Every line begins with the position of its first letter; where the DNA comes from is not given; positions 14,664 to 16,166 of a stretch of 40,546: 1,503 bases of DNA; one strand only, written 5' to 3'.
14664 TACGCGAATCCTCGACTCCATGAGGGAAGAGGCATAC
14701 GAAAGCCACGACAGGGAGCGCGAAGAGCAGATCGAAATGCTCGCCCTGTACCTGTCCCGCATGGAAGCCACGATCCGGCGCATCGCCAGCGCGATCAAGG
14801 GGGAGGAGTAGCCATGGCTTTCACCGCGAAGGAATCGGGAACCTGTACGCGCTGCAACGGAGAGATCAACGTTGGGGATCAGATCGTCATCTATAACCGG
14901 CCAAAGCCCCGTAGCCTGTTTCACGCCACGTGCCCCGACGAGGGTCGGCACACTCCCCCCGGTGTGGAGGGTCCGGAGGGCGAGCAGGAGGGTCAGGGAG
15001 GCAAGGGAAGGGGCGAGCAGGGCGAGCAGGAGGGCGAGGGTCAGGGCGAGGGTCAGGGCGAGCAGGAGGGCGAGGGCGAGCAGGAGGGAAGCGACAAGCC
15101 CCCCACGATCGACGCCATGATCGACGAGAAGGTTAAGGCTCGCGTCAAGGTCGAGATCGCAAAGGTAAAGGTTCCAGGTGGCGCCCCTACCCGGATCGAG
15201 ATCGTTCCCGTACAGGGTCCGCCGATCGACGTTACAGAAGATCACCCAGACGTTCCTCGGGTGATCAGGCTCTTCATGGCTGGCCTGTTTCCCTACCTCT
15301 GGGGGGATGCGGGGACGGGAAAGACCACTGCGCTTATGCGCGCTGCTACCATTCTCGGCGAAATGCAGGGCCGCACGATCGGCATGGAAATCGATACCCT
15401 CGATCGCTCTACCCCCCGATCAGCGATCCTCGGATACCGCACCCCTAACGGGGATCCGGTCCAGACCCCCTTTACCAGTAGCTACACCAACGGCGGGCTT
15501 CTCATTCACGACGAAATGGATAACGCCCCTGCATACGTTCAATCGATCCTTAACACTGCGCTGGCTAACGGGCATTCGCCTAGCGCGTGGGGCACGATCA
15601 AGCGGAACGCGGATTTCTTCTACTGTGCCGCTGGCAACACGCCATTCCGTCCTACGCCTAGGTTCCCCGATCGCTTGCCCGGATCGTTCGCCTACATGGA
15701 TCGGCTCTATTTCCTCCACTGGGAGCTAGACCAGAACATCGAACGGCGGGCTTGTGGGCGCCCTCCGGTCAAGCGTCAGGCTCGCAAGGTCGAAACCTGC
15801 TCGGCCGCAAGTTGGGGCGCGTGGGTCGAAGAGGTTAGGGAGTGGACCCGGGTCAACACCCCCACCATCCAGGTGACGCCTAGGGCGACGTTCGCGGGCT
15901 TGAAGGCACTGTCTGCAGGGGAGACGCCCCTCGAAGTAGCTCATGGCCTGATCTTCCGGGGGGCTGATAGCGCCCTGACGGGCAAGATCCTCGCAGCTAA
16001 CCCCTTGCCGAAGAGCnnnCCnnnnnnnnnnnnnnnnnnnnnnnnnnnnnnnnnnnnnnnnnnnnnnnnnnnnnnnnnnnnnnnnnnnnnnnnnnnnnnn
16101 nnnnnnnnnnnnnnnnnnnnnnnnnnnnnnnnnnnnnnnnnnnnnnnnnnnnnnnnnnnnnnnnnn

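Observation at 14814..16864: PARP-like zinc finger fused to an AAA+ ATPase by a (GEQ)n linker, with a coupled partner protein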

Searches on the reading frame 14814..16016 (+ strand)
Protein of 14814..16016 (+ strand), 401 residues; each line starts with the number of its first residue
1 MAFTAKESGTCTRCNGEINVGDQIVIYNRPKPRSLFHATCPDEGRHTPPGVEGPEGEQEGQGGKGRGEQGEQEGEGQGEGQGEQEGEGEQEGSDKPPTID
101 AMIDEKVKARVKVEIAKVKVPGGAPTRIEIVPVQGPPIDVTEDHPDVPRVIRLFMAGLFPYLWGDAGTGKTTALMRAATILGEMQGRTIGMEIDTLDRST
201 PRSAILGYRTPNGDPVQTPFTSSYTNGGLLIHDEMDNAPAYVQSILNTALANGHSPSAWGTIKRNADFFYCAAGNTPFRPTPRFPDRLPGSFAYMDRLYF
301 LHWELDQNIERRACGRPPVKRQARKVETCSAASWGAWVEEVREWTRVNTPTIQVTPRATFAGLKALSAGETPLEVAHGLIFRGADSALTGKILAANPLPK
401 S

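Call 3: search_protein_families(library=pfam, proteins=[window:14814-16016:+], max_evalue=1)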
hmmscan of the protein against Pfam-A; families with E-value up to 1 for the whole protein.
window:14814-16016:+ (401 aa): 7 families
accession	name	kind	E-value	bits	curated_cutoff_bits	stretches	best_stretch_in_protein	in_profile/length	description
PF07728.20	AAA_5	-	1.5e-05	25.5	22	1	162-260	4-100/139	AAA domain (dynein-related subfamily)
PF25199.1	nSTAND_NTPase5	-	0.001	19.3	34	1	163-191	47-75/145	Novel STAND NTPase 5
PF25207.1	DUF7837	-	0.011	16.2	27.8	1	7-42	4-39/47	Domain of unknown function (DUF7837)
PF24389.1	ORC-CDC6-like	-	0.053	12.7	27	1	233-259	223-249/571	ORC-CDC6-like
PF13401.12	AAA_22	-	0.11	13.2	27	1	159-190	7-38/130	AAA domain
PF13604.12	AAA_30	-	0.14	12.4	27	1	162-188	23-48/191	AAA domain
PF00004.35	AAA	-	0.23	12.3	21.2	1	161-288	2-123/131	ATPase family associated with various cellular activities (AAA)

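Call 4: search_protein_families(library=phrogs, proteins=[window:14814-16016:+], max_evalue=0.1)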
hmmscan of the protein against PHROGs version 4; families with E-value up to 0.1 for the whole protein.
window:14814-16016:+ (401 aa): 6 families
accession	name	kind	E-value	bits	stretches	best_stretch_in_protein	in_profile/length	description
phrog_249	-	moron, auxiliary metabolic gene and host takeover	1.3e-16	61.9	1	136-365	107-332/380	porphyrin biosynthesis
phrog_1581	-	unknown function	4.9e-05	24.2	1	2-46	98-139/176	-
phrog_1297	-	other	0.00083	19.5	1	150-246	18-119/356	ATPase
phrog_20392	-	unknown function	0.012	16.3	1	56-101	67-115/228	-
phrog_4331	-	unknown function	0.015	16.3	0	9-26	23-40/68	-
phrog_16448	-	other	0.046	13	1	155-276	447-570/680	ATPase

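Call 5: search_protein_families(library=ncbifam, proteins=[window:14814-16016:+], max_evalue=1)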
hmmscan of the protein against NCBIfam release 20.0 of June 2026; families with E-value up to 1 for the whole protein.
window:14814-16016:+ (401 aa): 0 families

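Call 6: search_protein_families(library=padloc, proteins=[window:14814-16016:+], max_evalue=1)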
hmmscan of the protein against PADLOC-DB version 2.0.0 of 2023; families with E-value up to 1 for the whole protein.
window:14814-16016:+ (401 aa): 0 families

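Call 8: find_homologous_proteins(query=window:14814-16016:+)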
Query window:14814-16016:+ (401 aa): 78 proteins with E <= 0.001 among 5566 candidates.
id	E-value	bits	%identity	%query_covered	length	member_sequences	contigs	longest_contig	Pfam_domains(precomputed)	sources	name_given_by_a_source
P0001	3.0e-275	930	100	100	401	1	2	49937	PF07728.21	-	-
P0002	3.6e-163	561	85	72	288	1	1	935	-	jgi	jgi:MoxR-like ATPase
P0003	1.0e-142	494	54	99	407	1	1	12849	PF07728.21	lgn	-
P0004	3.6e-105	370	48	100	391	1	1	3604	PF07728.21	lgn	-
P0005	3.4e-102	360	48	100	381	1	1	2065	-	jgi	-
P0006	4.6e-100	353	48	100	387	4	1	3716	-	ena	-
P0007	7.3e-99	349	48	100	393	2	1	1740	PF07728.21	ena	-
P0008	8.8e-95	336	46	100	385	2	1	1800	PF07728.21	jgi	jgi:hypothetical protein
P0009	4.4e-93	330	46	95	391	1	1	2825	PF07728.21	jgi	jgi:hypothetical protein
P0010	1.9e-91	325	45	100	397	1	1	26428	PF07728.21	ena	-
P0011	3.0e-90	321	44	97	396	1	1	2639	PF07728.21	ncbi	-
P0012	1.1e-89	319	53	72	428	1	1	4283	PF07728.21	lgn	-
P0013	2.3e-89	318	43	99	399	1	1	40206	PF07728.21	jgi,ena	jgi:hypothetical protein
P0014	5.6e-89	317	43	100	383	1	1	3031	PF07728.21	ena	-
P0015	1.4e-88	316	44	98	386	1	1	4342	PF07728.21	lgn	-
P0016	8.0e-88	313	44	100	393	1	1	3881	PF07728.21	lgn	-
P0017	8.5e-88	313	44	98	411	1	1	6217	PF07728.21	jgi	jgi:hypothetical protein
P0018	6.0e-87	310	43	100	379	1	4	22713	PF07728.21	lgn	-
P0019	8.5e-86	306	50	75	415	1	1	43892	PF07728.21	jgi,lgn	jgi:hypothetical protein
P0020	9.8e-86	306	43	97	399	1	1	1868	PF07728.21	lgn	-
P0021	1.0e-85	306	44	99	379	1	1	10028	PF07728.21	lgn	-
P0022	6.4e-85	303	44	94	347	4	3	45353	PF07728.21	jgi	jgi:hypothetical protein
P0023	1.9e-84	302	52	73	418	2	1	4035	PF07728.21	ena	-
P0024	2.1e-84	302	43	97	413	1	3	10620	PF07728.21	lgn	-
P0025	4.0e-84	301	43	99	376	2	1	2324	PF07728.21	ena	-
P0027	4.8e-83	297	54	69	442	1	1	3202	PF01396.25,PF07728.21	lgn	-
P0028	8.3e-83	297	43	100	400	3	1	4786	PF07728.21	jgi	jgi:MoxR-like ATPase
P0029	1.3e-81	293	41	100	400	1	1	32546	PF07728.21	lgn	-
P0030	2.3e-81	292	51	71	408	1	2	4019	PF07728.21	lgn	-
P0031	6.9e-81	290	39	99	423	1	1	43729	PF07728.21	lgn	-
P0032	2.7e-80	288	44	90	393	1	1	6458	PF07728.21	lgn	-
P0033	4.8e-80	287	50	70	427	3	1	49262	PF07728.21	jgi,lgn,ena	-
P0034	5.2e-80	287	52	69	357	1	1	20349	PF07728.21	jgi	jgi:hypothetical protein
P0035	2.9e-79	285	43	88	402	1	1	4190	PF01396.25,PF07728.21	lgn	-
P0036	3.7e-79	285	48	76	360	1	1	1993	PF07728.21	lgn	-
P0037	7.0e-79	284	48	76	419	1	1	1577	PF01396.25,PF07728.21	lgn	-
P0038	1.3e-78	283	52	69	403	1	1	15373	PF07728.21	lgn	-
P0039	1.4e-78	283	43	87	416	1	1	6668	PF01396.25,PF07728.21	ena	-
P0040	4.4e-78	281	46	79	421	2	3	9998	PF07728.21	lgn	-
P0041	6.2e-78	280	45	82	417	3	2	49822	PF01396.25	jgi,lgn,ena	-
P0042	6.3e-78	280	47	72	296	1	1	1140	PF07728.21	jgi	jgi:hypothetical protein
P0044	1.2e-77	280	42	98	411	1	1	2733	PF07728.21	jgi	jgi:hypothetical protein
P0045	2.6e-77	278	43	89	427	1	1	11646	PF07728.21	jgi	jgi:ssDNA-binding Zn-finger/Zn-ribbon topoisomerase 1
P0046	3.8e-77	278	43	86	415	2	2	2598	PF01396.25,PF07728.21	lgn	-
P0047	4.0e-77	278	47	74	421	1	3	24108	PF01396.25,PF07728.21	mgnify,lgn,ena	mgnify:CR=1 FL=1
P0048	7.8e-76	274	46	73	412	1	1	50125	PF01396.25,PF07728.21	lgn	-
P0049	1.4e-74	269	48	75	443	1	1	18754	PF07728.21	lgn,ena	-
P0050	2.4e-74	269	40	99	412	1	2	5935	PF07728.21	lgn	-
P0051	4.9e-74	268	48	76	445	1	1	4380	PF07728.21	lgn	-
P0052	6.2e-74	267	47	75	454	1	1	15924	PF07728.21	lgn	-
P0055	1.4e-73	266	47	75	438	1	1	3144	PF07728.21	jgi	jgi:hypothetical protein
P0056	1.7e-72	263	45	75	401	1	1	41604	PF07728.21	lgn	-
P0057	6.2e-72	261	51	63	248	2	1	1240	PF07728.21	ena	-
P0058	2.3e-71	259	45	74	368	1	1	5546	PF07728.21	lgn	-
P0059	7.3e-71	257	44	78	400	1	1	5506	PF00004.36,PF07728.21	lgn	-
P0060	1.6e-70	256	46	72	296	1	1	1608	PF07728.21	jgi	jgi:hypothetical protein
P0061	2.1e-69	252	47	68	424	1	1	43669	PF00004.36,PF07728.21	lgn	-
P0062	8.3e-69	250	45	74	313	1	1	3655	PF07728.21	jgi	jgi:MoxR-like ATPase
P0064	1.9e-67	246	44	76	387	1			PF07728.21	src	-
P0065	2.1e-66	243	39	100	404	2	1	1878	PF07728.21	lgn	-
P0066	1.3e-64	237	45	71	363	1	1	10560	PF07728.21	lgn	-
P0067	6.1e-64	234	43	74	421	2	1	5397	PF07728.21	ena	-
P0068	1.6e-62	230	40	87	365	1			PF07728.21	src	-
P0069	9.1e-62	227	42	78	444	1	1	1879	PF07728.21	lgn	-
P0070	2.5e-17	81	28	73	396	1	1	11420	PF20030.6,PF11272.14,PF00004.36,PF07728.21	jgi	jgi:MoxR-like ATPase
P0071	2.3e-15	74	30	60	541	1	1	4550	PF00004.36,PF07728.21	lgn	-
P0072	2.8e-13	68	30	63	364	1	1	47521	PF00004.36,PF07728.21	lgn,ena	-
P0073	3.7e-11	61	29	58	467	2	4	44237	PF00004.36,PF07728.21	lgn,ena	-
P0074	2.4e-9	55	28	72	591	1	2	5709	PF07728.21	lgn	-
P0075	4.5e-9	54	27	69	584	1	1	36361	PF07728.21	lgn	-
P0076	6.3e-9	53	26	74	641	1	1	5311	PF01396.25,PF07728.21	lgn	-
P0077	3.3e-7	48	31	42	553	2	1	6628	PF00004.36,PF07728.21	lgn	-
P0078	1.6e-6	45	25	57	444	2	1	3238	PF00004.36,PF07728.21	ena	-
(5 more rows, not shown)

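Call 16: search_solved_structures(query=A1, max_evalue=1, show_alignments=2)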
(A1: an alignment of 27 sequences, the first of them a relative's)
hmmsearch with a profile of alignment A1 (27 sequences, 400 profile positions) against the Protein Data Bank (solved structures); distinct sequences matched with E-value up to 1: 39.
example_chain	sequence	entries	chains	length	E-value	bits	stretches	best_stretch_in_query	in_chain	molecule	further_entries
3cmu_A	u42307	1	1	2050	7.8e-09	38.6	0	165-188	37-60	Protein recA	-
3cmt_A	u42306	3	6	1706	3.1e-07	33.3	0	165-188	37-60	Protein recA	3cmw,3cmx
3cmv_A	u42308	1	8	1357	1.2e-05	28.1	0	165-188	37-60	Protein recA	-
9uiq_C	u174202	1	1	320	0.004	19.8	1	165-242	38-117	Replication factor C subunit 5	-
6vvo_C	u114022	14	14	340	0.0043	19.6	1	164-242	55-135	Replication factor C subunit 5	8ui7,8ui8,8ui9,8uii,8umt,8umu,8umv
7z6h_G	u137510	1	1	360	0.0046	19.5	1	164-242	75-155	Replication factor C subunit 5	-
2yvu_A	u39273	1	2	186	0.0065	19.1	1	157-204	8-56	Probable adenylyl-sulfate kinase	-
8a8h_A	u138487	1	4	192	0.033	16.7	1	155-204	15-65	APS kinase from Methanothermococcus thermolithotrophicus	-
1iqp_A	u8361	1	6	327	0.1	15.1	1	139-187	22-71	RFCS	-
5cb6_A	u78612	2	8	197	0.13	14.7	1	151-205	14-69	Probable adenylyl-sulfate kinase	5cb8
6or5_A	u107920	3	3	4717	0.2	14.2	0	165-302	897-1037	Midasin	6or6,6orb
1sxj_D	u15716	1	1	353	0.31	13.5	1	128-188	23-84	Activator 1 41 kDa subunit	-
7sgz_D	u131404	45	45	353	0.31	13.5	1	128-188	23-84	Replication factor C subunit 2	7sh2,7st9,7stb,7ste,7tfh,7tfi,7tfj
6k0r_A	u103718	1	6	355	0.35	13.3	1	160-189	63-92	RuvB-like 1,RuvB-like 1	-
2xsz_A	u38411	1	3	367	0.37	13.3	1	160-189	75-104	RUVB-LIKE 1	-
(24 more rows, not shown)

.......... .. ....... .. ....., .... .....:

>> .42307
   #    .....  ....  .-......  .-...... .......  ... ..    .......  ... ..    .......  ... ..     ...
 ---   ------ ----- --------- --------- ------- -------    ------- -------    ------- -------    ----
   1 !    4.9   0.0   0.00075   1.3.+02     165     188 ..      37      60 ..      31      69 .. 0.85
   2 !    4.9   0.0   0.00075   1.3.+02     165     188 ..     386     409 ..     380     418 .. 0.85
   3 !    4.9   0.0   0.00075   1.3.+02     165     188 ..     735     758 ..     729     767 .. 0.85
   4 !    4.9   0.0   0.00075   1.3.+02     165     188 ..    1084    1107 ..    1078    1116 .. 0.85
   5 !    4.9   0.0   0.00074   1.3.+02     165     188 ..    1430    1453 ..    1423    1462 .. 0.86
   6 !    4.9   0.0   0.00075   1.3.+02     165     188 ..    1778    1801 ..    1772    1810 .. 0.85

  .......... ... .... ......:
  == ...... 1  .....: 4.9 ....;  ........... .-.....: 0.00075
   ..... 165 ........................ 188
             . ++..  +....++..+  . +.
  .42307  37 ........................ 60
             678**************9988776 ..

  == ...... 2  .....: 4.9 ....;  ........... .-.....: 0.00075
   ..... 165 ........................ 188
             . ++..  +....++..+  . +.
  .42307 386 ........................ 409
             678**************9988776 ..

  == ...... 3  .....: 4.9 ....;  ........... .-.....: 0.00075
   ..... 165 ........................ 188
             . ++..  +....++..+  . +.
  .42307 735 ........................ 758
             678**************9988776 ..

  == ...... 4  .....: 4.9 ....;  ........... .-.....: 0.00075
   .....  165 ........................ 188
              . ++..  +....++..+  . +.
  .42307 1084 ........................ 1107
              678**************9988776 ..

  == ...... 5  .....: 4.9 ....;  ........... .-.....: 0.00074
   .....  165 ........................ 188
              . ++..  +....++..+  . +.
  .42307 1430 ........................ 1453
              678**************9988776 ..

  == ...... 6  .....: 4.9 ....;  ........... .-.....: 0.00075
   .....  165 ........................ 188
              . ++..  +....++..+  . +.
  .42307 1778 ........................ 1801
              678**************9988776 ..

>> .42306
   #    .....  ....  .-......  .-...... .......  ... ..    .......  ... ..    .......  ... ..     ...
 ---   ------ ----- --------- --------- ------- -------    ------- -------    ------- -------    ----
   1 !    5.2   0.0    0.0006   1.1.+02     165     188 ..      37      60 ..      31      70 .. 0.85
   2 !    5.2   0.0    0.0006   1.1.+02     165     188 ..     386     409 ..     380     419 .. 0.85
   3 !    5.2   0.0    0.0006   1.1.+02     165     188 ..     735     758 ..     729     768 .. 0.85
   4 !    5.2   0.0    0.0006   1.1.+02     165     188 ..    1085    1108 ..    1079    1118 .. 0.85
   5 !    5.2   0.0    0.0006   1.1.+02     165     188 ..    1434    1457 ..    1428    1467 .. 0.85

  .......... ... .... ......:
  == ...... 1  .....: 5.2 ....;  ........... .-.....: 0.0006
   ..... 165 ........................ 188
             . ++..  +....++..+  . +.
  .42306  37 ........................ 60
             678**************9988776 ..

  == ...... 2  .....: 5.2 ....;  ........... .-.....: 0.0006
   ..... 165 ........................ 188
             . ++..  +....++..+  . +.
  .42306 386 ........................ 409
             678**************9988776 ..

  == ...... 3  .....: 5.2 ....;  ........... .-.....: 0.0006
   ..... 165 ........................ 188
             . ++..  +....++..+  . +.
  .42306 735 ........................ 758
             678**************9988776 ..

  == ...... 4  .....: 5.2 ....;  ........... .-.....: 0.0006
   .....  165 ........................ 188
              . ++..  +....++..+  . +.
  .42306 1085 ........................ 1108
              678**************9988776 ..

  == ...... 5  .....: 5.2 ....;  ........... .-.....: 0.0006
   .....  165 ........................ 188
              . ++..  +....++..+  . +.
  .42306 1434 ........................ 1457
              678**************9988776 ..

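Call 22: find_encoding_contigs(protein=P0013, flank=8000, max_places=2)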
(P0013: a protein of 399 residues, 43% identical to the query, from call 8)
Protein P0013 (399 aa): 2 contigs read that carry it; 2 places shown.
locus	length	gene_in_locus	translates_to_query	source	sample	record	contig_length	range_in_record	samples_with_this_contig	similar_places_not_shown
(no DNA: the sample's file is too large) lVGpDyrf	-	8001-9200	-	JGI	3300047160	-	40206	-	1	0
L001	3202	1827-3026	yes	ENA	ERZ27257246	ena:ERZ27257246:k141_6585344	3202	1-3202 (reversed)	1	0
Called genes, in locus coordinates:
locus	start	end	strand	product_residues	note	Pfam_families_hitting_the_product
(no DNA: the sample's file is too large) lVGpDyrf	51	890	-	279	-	-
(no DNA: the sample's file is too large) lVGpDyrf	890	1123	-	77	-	-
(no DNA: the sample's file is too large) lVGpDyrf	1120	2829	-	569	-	PF12236:Head-tail_con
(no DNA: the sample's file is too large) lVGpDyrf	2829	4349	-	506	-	PF04466:Terminase_3 (weak)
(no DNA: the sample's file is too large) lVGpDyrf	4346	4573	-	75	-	-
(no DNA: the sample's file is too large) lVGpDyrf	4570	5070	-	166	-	-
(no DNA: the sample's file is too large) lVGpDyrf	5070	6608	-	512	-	-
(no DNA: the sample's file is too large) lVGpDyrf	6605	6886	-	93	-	-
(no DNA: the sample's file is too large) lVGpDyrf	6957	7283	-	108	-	-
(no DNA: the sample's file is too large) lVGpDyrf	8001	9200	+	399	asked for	PF07728:AAA_5 (weak)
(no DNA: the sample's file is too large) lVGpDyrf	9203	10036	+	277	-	PF23822:DUF7192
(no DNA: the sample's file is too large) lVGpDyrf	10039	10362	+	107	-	-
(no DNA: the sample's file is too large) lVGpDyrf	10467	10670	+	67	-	-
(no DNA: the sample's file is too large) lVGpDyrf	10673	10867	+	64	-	-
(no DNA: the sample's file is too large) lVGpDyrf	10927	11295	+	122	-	-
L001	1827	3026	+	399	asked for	PF07728:AAA_5 (weak)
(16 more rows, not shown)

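Call 23: find_encoding_contigs(protein=P0033, flank=8000, max_places=2)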
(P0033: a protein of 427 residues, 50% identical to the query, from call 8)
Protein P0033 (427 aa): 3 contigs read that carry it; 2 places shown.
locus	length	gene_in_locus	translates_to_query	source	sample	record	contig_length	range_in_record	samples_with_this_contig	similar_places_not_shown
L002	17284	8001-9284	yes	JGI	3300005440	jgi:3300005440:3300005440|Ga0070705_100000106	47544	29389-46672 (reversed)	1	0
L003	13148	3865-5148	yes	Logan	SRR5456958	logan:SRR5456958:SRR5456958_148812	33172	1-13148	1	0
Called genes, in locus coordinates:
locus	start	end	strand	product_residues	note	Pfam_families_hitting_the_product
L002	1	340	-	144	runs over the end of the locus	-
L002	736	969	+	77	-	-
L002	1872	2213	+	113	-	-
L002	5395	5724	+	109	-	-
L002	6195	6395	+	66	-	-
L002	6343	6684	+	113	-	-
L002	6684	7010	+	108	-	-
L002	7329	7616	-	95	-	-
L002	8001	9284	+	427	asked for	PF07728:AAA_5 (weak)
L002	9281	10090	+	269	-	PF23822:DUF7192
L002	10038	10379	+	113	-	-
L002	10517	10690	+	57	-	-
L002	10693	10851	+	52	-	-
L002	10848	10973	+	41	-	-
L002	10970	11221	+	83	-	-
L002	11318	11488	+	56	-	-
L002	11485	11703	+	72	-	-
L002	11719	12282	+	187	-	-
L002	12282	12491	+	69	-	-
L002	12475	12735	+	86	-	-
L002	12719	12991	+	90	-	-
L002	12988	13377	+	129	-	-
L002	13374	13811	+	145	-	-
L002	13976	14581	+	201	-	-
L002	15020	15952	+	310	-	PF12705:PDDEXK_1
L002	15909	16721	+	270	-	PF00092:VWA (weak), PF13519:VWA_2 (faint), PF25106:VWA_4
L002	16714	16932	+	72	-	-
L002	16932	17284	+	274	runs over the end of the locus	-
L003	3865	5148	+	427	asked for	PF07728:AAA_5 (weak)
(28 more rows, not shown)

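Call 26: predict_structure(alignment_id=A1)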
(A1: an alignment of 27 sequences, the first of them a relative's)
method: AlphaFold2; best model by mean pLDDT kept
length: 401 residues; sequences in the alignment: 27
mean_pLDDT: 83.7   pTM: 0.68
mean pLDDT of the five models: 83.7, 82.8, 81.4, 79.9, 79.8
residues with pLDDT >= 90: 270; 70-90: 51; 50-70: 23; < 50: 57
segments of 3 or more residues with pLDDT < 50: 43-95, 119-122
pLDDT, mean of each block of 10 residues (from residue 1): 89 92 83 85 46 37 34 39 40 48 69 60 65 86 92 97 96 96 94 93 93 96 97 96 93 94 97 97 94 96 94 91 92 98 97 95 97 98 95 97 69
secondary structure, 60 per line:
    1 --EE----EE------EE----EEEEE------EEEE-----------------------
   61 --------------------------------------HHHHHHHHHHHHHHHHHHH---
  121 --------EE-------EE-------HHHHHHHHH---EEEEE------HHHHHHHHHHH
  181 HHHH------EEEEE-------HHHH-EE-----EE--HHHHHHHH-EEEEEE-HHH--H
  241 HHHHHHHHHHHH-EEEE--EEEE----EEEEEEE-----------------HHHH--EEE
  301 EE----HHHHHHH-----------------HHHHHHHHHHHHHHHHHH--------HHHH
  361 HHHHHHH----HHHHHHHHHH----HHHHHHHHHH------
elements in order: E23-27 E34-37 H99-117 H147-155 E159-163 H170-184 E191-195 H203-206 H219-226 E228-233 H240-252 E254-257 E260-263 E268-274 H292-295 E298-302 H307-313 H331-348 H357-367 H372-381 H386-395
